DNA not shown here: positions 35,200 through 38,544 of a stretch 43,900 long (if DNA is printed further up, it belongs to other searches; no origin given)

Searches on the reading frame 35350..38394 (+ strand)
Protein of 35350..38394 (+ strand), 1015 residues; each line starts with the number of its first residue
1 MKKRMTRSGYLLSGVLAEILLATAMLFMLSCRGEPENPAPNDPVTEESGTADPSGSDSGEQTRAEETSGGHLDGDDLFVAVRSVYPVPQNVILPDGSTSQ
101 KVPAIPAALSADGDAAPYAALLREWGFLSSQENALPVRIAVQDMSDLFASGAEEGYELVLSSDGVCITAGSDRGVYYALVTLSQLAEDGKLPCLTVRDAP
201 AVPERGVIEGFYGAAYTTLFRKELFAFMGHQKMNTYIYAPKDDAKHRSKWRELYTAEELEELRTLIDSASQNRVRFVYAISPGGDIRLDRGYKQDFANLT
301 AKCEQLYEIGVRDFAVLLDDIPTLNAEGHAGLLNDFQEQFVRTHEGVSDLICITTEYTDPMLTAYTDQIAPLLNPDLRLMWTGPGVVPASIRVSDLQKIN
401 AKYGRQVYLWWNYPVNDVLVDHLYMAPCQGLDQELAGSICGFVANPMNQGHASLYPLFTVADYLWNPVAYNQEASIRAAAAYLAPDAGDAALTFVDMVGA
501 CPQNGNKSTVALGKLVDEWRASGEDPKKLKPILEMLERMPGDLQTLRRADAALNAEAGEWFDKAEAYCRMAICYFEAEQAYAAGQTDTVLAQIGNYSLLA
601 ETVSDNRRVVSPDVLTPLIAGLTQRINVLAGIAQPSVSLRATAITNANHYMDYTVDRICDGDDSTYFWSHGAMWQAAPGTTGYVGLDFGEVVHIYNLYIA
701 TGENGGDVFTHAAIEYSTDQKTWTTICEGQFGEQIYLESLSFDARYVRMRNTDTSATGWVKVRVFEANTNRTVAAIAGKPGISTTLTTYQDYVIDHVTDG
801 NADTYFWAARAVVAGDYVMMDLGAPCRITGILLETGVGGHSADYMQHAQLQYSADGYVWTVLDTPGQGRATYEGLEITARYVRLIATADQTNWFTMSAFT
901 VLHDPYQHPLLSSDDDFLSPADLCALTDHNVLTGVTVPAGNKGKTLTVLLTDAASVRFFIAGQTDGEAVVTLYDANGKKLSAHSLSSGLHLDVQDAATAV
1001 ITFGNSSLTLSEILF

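Call 6: search_protein_families(library=pfam, proteins=[window:35350-38394:+], max_evalue=0.001)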
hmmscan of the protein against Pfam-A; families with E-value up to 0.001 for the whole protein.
window:35350-38394:+ (1015 aa): 5 families
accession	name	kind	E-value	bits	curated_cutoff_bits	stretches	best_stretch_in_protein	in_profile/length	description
PF07555.19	NAGidase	-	1.9e-105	352.9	25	1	205-495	1-294/295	beta-N-acetylglucosaminidase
PF00754.31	F5_F8_type_C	-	1.8e-27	96.4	28.2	2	789-895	9-122/127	F5/8 type C domain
PF22633.2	F5_F8_type_C_2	-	5.6e-16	59.4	27.8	2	797-884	2-91/91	NedA-like, galactose-binding domain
PF23524.2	MGAT4A_C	-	1.1e-11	45.5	42.9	1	782-852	3-70/129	MGAT4 C-terminal domain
PF02838.20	Glyco_hydro_20b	-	5.7e-11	43.7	26.1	1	83-199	3-124/124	Glycosyl hydrolase family 20, domain 2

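Call 82: search_protein_families(library=ncbifam, proteins=[window:35350-38394:+], max_evalue=0.001)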
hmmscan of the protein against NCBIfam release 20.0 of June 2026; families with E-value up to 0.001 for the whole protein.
window:35350-38394:+ (1015 aa): 2 families
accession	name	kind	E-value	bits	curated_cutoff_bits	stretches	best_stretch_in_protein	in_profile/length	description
NF041654.1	GlcNAcase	equivalog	3.1e-101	340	1000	1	151-505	92-448/732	beta-N-acetylglucosaminidase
NF047619.1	NADase_discoid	domain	0.00023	21.3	38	0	785-849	4-71/130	NADase-type glycan-binding domain-containing protein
